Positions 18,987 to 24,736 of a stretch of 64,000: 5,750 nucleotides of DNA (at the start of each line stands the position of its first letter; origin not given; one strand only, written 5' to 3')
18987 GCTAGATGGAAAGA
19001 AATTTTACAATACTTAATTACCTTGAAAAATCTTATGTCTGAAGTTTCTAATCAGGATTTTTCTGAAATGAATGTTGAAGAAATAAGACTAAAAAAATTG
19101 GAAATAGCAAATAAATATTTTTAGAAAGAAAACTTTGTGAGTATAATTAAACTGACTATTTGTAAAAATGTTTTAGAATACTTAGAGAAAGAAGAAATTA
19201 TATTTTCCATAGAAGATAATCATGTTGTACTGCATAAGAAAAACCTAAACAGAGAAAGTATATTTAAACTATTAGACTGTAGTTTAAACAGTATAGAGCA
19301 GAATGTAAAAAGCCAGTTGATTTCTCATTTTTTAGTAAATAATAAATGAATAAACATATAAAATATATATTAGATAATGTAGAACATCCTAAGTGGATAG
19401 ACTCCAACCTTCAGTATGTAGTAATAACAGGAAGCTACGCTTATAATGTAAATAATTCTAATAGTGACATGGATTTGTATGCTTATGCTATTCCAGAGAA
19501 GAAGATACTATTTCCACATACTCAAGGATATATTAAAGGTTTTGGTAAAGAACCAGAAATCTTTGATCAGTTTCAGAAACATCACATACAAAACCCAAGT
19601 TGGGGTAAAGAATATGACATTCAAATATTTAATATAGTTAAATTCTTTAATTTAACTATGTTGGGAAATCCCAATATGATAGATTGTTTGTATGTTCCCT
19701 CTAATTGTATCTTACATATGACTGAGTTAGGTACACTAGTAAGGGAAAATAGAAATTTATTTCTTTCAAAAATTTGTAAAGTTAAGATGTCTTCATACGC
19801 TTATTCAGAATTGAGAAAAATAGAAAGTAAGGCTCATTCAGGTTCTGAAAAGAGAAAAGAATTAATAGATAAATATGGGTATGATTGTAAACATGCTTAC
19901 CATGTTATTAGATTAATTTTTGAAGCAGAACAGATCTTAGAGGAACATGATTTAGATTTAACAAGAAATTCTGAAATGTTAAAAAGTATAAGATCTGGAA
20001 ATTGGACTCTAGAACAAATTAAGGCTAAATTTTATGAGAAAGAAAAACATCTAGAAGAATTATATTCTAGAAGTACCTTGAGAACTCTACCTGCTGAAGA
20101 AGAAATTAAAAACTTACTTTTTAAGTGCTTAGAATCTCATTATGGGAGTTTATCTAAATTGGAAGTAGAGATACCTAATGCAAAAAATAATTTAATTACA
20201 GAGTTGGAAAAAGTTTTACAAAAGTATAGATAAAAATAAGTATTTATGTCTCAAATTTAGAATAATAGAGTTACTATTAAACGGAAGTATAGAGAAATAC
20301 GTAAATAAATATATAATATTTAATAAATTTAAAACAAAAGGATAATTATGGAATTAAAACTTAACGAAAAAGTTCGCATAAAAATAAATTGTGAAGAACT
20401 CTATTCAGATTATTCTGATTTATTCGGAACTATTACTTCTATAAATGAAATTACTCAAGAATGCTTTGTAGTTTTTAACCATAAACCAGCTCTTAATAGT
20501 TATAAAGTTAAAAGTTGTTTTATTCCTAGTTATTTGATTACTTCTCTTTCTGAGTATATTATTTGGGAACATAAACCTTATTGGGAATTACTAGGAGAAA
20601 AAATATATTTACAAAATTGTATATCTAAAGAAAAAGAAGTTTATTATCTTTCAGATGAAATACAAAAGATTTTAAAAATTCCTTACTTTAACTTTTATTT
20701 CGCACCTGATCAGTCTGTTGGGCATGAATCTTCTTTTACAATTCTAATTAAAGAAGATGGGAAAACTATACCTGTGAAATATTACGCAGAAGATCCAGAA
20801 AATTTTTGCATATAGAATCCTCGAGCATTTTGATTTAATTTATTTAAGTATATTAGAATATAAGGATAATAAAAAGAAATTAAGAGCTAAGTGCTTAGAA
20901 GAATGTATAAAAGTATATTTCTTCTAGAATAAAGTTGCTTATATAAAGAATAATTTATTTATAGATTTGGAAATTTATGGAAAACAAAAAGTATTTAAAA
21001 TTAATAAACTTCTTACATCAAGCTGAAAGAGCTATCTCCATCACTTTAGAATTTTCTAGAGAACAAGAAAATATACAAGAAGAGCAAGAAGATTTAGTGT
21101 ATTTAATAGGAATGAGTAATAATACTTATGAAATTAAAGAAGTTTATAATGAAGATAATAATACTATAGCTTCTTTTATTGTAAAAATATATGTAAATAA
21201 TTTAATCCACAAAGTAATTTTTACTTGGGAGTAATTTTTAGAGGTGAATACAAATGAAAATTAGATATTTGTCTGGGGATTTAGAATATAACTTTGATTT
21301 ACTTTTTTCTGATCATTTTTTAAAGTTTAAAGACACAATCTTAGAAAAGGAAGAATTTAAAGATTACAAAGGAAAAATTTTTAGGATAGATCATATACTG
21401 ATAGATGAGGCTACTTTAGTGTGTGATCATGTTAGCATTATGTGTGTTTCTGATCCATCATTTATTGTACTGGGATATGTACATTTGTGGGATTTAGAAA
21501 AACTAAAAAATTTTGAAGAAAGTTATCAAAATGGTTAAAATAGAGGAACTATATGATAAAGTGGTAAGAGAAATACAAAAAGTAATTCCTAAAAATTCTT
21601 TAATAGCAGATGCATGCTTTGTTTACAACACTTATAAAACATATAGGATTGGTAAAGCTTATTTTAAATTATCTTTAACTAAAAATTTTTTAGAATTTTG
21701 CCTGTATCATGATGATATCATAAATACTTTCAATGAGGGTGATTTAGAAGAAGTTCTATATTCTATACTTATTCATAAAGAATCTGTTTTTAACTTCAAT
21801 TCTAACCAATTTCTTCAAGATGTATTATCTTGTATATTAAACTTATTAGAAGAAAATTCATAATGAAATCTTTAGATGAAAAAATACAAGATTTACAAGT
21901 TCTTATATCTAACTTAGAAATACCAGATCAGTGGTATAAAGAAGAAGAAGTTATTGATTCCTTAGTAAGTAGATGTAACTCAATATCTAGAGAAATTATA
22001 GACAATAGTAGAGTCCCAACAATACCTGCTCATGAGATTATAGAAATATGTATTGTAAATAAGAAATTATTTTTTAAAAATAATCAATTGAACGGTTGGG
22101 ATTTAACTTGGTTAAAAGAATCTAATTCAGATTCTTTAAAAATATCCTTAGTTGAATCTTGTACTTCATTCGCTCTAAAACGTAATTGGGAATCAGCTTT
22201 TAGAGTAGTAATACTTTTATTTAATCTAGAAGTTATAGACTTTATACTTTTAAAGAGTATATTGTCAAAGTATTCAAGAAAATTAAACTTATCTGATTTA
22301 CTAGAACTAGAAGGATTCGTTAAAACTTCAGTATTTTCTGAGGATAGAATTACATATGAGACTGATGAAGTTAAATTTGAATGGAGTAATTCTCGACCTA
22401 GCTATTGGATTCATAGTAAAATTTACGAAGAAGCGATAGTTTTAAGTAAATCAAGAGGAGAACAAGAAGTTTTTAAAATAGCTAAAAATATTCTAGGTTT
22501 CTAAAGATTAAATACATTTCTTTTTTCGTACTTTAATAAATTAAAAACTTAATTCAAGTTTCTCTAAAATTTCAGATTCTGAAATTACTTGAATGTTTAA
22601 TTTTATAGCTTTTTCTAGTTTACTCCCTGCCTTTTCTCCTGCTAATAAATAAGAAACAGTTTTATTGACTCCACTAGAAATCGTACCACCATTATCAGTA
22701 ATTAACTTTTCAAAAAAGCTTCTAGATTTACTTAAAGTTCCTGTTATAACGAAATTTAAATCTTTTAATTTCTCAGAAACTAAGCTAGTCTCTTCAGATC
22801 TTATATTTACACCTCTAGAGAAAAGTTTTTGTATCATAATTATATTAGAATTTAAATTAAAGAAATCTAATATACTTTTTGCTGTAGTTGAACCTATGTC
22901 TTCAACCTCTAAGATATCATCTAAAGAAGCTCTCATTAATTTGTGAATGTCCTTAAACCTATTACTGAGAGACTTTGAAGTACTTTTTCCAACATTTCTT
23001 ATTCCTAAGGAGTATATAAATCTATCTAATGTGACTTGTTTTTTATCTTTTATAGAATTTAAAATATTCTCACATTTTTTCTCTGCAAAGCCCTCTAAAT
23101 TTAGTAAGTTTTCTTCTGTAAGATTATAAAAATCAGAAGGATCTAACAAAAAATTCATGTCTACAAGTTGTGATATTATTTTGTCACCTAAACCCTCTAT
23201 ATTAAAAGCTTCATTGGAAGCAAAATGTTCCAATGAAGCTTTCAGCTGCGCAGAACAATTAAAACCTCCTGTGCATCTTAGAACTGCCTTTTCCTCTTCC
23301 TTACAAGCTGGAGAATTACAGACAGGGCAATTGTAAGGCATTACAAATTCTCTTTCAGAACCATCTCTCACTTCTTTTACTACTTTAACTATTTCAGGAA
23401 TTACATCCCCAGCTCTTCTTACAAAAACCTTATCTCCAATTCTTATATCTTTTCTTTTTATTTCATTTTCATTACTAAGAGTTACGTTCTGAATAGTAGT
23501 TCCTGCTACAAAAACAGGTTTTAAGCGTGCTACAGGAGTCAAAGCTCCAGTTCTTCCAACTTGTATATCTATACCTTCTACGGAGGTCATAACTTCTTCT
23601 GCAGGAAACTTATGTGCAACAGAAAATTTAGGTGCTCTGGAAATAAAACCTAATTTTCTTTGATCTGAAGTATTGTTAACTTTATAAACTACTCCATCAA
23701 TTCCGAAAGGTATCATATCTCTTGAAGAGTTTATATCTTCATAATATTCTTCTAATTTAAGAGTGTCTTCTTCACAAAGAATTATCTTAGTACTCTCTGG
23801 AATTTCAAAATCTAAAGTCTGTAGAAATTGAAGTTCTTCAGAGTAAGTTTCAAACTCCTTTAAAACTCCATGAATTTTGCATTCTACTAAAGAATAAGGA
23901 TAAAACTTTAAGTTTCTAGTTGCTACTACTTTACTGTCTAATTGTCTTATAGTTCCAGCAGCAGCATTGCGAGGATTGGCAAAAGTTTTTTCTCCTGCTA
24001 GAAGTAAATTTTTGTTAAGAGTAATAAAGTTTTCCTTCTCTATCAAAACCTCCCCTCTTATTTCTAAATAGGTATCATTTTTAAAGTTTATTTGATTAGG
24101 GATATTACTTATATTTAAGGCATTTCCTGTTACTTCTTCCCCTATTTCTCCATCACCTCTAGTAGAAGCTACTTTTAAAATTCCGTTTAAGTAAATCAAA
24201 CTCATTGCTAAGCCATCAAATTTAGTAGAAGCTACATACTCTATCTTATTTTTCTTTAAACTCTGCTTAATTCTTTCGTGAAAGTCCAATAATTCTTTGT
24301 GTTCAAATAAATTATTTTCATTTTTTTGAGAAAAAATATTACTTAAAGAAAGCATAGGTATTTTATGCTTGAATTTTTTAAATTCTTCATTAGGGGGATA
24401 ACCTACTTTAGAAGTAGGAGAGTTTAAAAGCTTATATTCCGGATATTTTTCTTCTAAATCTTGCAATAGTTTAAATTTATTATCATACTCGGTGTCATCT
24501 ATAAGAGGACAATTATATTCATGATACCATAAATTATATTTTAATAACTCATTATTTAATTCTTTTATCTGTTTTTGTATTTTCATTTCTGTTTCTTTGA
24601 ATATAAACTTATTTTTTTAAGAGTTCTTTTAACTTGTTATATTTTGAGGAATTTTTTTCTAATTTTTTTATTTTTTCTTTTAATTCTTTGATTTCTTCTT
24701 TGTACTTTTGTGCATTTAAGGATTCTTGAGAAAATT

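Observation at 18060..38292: Unusually complete RNA-repair toolkit in a phage: RtcB + ATP-dependent Rnl ligase + CCA-adding enzyme + RlaP-like nucleotidyltransferase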

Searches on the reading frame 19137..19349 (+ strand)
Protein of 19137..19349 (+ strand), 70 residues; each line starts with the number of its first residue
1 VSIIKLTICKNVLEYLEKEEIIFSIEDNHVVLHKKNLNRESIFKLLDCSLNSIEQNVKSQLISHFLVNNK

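Call 80: search_protein_families(library=pfam, proteins=[window:19137-19349:+], max_evalue=0.01)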
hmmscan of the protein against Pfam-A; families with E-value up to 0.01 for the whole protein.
window:19137-19349:+ (70 aa): 1 family
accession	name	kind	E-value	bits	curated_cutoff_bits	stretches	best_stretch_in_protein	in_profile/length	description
PF15008.12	DUF4518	-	0.0049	16.6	27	1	19-66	43-91/271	Domain of unknown function (DUF4518)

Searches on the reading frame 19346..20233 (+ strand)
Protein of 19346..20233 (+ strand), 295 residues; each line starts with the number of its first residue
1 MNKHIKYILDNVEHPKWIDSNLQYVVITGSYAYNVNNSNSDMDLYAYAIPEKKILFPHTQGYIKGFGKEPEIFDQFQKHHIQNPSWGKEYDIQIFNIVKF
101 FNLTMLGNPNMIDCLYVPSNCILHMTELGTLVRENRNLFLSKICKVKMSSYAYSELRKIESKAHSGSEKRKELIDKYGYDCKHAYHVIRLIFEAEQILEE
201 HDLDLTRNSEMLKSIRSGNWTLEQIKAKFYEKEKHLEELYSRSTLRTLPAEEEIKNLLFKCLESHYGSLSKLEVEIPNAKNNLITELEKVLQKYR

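Call 4: search_protein_families(library=pfam, proteins=[window:19346-20233:+], max_evalue=0.01)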
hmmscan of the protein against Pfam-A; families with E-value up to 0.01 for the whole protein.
window:19346-20233:+ (295 aa): 2 families
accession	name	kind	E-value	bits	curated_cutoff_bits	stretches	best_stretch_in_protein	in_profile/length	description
PF10127.15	RlaP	-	4.4e-12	46.7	23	1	1-208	1-178/249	RNA repair pathway DNA polymerase beta family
PF01909.29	NTP_transf_2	-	0.0056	17.5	21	0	25-68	17-47/93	Nucleotidyltransferase domain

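Call 11: search_protein_families(library=phrogs, proteins=[window:19346-20233:+], max_evalue=0.001)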
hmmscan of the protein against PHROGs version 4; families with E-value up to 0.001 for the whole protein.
window:19346-20233:+ (295 aa): 1 family
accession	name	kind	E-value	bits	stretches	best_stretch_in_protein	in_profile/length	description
phrog_388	-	DNA, RNA and nucleotide metabolism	4.5e-41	142.1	1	8-273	24-341/351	nucleotidyltransferase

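Call 19: search_solved_structures(query=window:19346-20233:+, max_evalue=1, show_alignments=1)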
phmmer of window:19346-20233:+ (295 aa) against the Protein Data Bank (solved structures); distinct sequences matched with E-value up to 1: 0.

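Call 24: search_protein_families(library=ncbifam, proteins=[window:19346-20233:+], max_evalue=0.001)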
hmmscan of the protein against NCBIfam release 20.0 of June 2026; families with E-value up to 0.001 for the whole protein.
window:19346-20233:+ (295 aa): 0 families

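Call 76: search_dna_similar(query=window:19346-20233:+, collection=phages, mode=protein, max_evalue=1e-8, max_rows=30)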
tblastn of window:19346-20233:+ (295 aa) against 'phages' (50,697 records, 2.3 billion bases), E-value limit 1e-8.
Records with a match: 327; places in all: 327; records where one place covers at least 80% of the query: 110.
Best place of each record, by identity: <60% 327.
By first word of the organism name: Mycobacterium 225; Gordonia 41; Bacillus 40; Caulobacter 9; Xanthomonas 3; Bertelyvirus 2; uncultured 2; Stenotrophomonas 2; Rhizobium 1; Mycolicibacterium 1; and 1 more.
By host as written in the record: Mycobacterium smegmatis mc2 155 156; Mycobacterium smegmatis mc#155 39; Gordonia terrae 3612 36; Bacillus cereus 14; Caulobacter vibrioides CB15 11; Mycobacterium smegmatis mc2155 7; - 6; Mycobacterium sp. 5; and 37 more.
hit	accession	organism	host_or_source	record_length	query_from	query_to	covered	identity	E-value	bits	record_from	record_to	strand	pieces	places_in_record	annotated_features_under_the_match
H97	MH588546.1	Caulobacter phage CcrBL9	Caulobacter vibrioides CB15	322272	15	294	95%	48.2%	2e-83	278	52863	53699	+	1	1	hypothetical protein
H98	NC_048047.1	Caulobacter phage CcrBL9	Caulobacter vibrioides CB15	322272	15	294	95%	48.2%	2e-83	278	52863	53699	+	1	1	hypothetical protein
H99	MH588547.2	Caulobacter phage CcrSC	Caulobacter vibrioides CB15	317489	15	275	88%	51.0%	5e-82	275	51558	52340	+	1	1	hypothetical protein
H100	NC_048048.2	Caulobacter phage CcrSC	Caulobacter vibrioides CB15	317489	15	275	88%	51.0%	5e-82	275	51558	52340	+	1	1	hypothetical protein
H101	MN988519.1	Rhizobium phage RHph_I1_18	Rhizobium phaseoli I1_18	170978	13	294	96%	44.4%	3e-73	249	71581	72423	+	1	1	putative nucleotidyltransferase protein | Seg-like homing endonuclease protein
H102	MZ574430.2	Caulobacter phage C2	Caulobacter vibrioides CB15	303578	12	294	96%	44.2%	2e-78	264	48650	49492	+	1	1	hypothetical protein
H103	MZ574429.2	Caulobacter phage C1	Caulobacter vibrioides CB15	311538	12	294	96%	44.2%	2e-78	264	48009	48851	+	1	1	hypothetical protein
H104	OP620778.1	Bertelyvirus sp.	Caulobacter vibrioides CB15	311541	12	294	96%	44.2%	2e-78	264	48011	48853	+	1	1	hypothetical protein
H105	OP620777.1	Bertelyvirus sp.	Caulobacter vibrioides CB15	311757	12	294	96%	44.2%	2e-78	264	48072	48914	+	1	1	hypothetical protein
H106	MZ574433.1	Caulobacter phage RB23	Caulobacter vibrioides CB15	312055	12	294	96%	44.2%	2e-78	264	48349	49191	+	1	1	hypothetical protein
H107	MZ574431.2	Caulobacter phage J4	Caulobacter vibrioides CB15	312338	12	294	96%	44.2%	2e-78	264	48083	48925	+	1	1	hypothetical protein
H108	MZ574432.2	Caulobacter phage BL47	Caulobacter vibrioides CB15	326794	12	294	96%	44.2%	2e-78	264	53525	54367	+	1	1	hypothetical protein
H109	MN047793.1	Xanthomonas phage Xoo-sp13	Xanthomonas oryzae pv. oryzae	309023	20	292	93%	42.5%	3e-66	229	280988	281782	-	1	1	nucleotidyl transferase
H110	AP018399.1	Xanthomonas phage XacN1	Xanthomonas citri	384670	20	272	86%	42.9%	1e-63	222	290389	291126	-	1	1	nucleotidyltransferase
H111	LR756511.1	uncultured phage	metagenomic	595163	9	293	97%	37.2%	2e-61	216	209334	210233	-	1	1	record has no annotation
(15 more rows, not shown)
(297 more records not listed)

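Call 78: get_annotated_region(hit=H109, flank=20000)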
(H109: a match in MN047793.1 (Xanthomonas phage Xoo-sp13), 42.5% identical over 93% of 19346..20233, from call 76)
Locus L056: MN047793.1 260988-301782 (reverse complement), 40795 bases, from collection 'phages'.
description: Xanthomonas phage Xoo-sp13, complete genome.
organism: Xanthomonas phage Xoo-sp13 (NCBI taxid 2591401)
taxonomy: Viruses; Duplodnaviria; Heunggongvirae; Uroviricota; Caudoviricetes
host: Xanthomonas oryzae pv. oryzae; source: soil; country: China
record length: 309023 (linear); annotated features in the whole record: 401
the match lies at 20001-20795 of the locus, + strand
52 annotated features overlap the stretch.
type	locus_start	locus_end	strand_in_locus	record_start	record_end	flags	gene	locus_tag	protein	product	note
CDS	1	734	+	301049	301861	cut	-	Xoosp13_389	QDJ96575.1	protein of unknown function DUF 4343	-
CDS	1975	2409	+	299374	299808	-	-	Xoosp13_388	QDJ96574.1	hypothetical protein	-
CDS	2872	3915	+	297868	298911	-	-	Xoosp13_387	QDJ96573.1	tRNA nucleotidyl transferase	-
CDS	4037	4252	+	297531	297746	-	-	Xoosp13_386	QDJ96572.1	hypothetical protein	-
CDS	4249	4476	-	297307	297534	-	-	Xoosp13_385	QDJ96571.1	hypothetical protein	-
CDS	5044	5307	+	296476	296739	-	-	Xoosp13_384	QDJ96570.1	hypothetical protein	-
CDS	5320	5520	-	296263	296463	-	-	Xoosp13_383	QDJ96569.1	hypothetical protein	-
CDS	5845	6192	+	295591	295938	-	-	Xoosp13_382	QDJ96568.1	hypothetical protein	-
CDS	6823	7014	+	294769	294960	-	-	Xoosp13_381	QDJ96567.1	hypothetical protein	-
CDS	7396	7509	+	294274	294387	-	-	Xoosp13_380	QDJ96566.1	hypothetical protein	-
CDS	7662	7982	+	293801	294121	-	-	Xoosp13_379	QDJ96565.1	hypothetical protein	-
CDS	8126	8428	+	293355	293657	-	-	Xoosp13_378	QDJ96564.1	hypothetical protein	-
CDS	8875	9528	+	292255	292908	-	-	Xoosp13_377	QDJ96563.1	ABC transporter ATP-binding protein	-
CDS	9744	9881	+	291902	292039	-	-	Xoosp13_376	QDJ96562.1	hypothetical protein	-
CDS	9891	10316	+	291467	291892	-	-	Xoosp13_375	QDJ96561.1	hypothetical protein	-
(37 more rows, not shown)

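Call 121: search_dna_similar(query=window:19346-20233:+, collection=phages, mode=protein, max_evalue=1e-8, max_rows=10, rows=spread)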
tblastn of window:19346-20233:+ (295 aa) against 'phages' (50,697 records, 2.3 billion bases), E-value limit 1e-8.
Records with a match: 327; places in all: 327; records where one place covers at least 80% of the query: 110.
Best place of each record, by identity: <60% 327.
By first word of the organism name: Mycobacterium 225; Gordonia 41; Bacillus 40; Caulobacter 9; Xanthomonas 3; Bertelyvirus 2; uncultured 2; Stenotrophomonas 2; Rhizobium 1; Mycolicibacterium 1; and 1 more.
By host as written in the record: Mycobacterium smegmatis mc2 155 156; Mycobacterium smegmatis mc#155 39; Gordonia terrae 3612 36; Bacillus cereus 14; Caulobacter vibrioides CB15 11; Mycobacterium smegmatis mc2155 7; - 6; Mycobacterium sp. 5; and 37 more.
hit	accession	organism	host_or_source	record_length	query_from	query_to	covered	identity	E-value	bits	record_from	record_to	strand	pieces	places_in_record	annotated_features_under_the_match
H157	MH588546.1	Caulobacter phage CcrBL9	Caulobacter vibrioides CB15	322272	15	294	95%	48.2%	2e-83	278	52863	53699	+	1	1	hypothetical protein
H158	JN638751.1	Bacillus phage G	Bacillus megaterium str. ATCC 43725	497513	29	267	81%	30.7%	8e-29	121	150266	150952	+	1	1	218: gp218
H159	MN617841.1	Mycobacterium phage DirkDirk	Mycobacterium smegmatis mc#155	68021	21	267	84%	25.0%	7e-12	72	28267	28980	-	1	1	32: nucleotidyltransferase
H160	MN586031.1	Gordonia phage Gambino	Gordonia terrae 3612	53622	29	260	79%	24.5%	5e-12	72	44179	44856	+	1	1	70: nucleotidyltransferase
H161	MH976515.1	Gordonia phage Octobien14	Gordonia terrae 3612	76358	21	243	76%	23.5%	3e-12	72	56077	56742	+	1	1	93: nucleotidyl transferase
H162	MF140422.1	Mycobacterium phage Nicholasp3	Mycobacterium smegmatis mc2 155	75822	29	225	67%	26.2%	3e-13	76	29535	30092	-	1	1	35: nucleotidyltransferase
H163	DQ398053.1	Mycobacterium phage Catera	Mycobacterium sp.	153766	21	225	69%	23.8%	1e-11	71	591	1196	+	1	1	3: nucleotidyl transferase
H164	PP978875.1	Mycobacterium phage Chomp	Mycobacterium smegmatis mc2 155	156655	21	225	69%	23.8%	3e-11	70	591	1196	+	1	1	3: nucleotidyl transferase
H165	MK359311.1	Mycobacterium phage SmallFry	Mycobacterium smegmatis mc2 155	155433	85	225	48%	26.0%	3e-11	70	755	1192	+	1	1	3: nucleotidyltransferase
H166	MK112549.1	Mycobacterium phage Morizzled23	Mycobacterium smegmatis mc2 155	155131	89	225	46%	25.4%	9e-11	68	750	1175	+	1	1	3: nucleotidyltransferase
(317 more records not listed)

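Call 122: get_annotated_region(hit=H164, flank=20000)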
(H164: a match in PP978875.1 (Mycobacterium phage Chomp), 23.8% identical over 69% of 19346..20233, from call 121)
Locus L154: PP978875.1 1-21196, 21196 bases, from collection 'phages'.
description: Mycobacterium phage Chomp, complete genome.
organism: Mycobacterium phage Chomp (NCBI taxid 3241766)
taxonomy: Viruses
host: Mycobacterium smegmatis mc2 155; source: soil; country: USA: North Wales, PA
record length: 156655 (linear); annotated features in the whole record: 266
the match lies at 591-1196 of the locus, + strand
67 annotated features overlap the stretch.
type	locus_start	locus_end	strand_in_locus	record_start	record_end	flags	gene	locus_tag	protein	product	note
CDS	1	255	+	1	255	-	1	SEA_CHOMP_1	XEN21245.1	hypothetical protein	-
misc_feature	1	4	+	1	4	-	-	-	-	-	similar to hypothetical protein; circularly permutated genome; the cohesive ends of the phage virion DNA are joined to ...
CDS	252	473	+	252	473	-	2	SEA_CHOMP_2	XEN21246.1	membrane protein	-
CDS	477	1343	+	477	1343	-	3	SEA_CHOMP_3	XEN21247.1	nucleotidyl transferase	-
CDS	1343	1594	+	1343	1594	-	4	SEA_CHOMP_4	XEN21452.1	hypothetical protein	-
CDS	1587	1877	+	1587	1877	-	5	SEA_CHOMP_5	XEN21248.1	hypothetical protein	-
CDS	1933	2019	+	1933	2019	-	6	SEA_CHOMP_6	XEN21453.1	hypothetical protein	-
CDS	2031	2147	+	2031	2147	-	7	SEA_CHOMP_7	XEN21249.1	hypothetical protein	-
CDS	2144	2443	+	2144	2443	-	8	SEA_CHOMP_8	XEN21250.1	hypothetical protein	-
CDS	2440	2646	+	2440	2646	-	9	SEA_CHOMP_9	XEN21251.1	hypothetical protein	-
CDS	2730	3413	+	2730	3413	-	10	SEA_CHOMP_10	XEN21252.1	hypothetical protein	-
CDS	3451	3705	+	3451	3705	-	11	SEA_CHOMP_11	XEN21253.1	hypothetical protein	-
CDS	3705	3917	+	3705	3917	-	12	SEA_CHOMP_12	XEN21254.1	hypothetical protein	-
CDS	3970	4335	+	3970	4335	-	13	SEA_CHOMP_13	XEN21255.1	hypothetical protein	-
CDS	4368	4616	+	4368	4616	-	14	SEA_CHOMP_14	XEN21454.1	hypothetical protein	-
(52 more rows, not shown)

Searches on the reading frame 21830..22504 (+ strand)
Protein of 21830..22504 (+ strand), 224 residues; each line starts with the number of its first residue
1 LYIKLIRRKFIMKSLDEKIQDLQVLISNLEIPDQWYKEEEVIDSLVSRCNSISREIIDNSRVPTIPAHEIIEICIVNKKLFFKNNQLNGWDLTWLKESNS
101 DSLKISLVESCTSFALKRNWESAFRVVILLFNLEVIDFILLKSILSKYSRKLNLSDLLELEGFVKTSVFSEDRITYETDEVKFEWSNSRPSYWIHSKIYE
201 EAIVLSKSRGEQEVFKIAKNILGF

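Call 64: search_protein_families(library=pfam, proteins=[window:21830-22504:+], max_evalue=0.001)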
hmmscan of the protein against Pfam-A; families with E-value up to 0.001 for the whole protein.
window:21830-22504:+ (224 aa): 0 families

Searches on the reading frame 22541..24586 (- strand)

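Call 4: search_protein_families(library=pfam, proteins=[window:22541-24586:-], max_evalue=0.01)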
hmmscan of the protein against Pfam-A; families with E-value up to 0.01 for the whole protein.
window:22541-24586:- (681 aa): 10 families
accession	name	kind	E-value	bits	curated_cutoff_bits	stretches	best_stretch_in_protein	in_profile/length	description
PF01653.23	DNA_ligase_aden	-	2.9e-77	260.1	27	1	67-330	2-253/253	NAD-dependent DNA ligase adenylation domain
PF03120.22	DNA_ligase_OB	-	5.9e-34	116.2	32.9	1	334-410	2-78/79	NAD-dependent DNA ligase OB-fold domain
PF12826.13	HHH_2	-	3.6e-20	72.3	27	1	522-585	1-64/64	Helix-hairpin-helix motif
PF00533.33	BRCT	-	1.4e-13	51.3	21.3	1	604-675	3-76/78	BRCA1 C Terminus (BRCT) domain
PF14520.12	HHH_5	-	1.2e-09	38.9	27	1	527-575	5-54/57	Helix-hairpin-helix domain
PF12738.14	PTCB-BRCT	-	2.8e-08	34.1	22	1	614-669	5-60/63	twin BRCT domain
PF03119.21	DNA_ligase_ZBD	-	6.8e-07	29.5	25.8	1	419-446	1-27/27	NAD-dependent DNA ligase C4 zinc finger domain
PF16589.12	BRCT_2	-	1.1e-05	26.1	27.3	1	607-674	3-71/86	BRCT domain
PF22745.1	Nlig-Ia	-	0.00026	22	27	1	3-50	2-49/92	DNA ligase-like, N-terminal NAD+-binding domain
PF00633.29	HHH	-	0.00028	21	24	1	548-575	3-30/30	Helix-hairpin-helix motif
